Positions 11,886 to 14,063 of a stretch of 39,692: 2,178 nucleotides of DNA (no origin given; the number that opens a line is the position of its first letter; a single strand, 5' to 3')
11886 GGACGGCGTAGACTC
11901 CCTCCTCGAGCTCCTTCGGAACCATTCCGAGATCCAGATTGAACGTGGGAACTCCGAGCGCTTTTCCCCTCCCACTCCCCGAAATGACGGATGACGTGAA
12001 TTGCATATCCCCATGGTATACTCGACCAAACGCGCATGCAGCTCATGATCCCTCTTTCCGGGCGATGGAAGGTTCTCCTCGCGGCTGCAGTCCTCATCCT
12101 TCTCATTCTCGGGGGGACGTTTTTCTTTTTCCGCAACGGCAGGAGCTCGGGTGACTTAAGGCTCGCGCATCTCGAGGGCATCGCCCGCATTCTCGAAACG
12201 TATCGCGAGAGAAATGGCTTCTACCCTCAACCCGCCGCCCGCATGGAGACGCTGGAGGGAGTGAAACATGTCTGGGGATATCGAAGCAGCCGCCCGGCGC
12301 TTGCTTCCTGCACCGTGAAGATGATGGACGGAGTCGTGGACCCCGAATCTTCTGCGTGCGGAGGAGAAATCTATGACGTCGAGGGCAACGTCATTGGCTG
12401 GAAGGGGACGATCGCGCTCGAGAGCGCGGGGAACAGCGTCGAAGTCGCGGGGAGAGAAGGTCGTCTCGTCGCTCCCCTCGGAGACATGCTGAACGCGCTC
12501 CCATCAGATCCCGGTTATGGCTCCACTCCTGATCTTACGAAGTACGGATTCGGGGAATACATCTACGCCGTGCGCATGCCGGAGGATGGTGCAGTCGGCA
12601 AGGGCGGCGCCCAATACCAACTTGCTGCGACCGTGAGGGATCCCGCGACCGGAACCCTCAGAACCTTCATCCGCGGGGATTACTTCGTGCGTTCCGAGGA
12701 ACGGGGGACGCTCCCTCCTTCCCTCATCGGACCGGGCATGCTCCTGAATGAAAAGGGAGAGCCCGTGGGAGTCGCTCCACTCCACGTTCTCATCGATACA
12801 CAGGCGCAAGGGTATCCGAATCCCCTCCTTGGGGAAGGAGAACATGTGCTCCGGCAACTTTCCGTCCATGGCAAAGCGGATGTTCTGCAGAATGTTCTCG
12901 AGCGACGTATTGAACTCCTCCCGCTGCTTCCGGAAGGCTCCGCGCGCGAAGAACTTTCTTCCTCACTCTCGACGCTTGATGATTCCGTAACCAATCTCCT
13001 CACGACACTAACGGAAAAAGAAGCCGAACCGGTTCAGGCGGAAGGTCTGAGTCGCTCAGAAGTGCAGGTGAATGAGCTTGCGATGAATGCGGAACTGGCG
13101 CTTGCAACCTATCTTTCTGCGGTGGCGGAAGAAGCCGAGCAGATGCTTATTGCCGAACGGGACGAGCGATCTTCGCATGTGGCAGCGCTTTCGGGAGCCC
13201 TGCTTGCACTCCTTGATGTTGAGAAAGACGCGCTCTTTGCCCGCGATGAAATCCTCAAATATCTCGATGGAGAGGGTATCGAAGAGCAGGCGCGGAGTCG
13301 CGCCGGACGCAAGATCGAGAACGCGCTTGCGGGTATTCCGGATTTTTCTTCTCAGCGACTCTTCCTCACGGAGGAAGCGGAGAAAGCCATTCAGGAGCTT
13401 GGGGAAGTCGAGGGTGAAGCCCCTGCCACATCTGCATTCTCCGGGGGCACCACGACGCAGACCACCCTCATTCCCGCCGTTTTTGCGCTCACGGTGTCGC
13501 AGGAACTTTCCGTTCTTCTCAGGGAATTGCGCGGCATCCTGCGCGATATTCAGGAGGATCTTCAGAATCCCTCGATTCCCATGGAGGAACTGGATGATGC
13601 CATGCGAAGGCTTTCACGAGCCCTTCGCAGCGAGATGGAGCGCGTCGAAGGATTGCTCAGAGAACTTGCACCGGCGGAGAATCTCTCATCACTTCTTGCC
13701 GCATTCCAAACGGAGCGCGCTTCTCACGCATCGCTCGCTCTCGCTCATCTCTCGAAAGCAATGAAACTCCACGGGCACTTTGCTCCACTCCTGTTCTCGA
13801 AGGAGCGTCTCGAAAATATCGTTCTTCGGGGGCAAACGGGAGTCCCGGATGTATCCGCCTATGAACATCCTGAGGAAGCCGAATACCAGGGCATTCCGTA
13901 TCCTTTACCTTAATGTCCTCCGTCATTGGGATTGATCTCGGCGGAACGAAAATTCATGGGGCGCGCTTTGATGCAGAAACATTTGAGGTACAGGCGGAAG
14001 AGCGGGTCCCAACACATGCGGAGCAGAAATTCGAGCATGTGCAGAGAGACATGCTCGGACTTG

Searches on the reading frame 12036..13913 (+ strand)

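Call 3: search_protein_families(library=pfam, proteins=[window:12036-13913:+], max_evalue=0.1)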
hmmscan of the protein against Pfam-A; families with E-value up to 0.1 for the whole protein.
window:12036-13913:+ (625 aa): 2 families
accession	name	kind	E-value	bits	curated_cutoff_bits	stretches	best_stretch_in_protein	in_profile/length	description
PF23933.1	DUF7269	-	0.034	14.6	29.1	0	470-545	20-98/162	Family of unknown function (DUF7269)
PF22806.1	M_C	-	0.083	13.7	27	0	308-350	44-86/99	Protein M, C-terminal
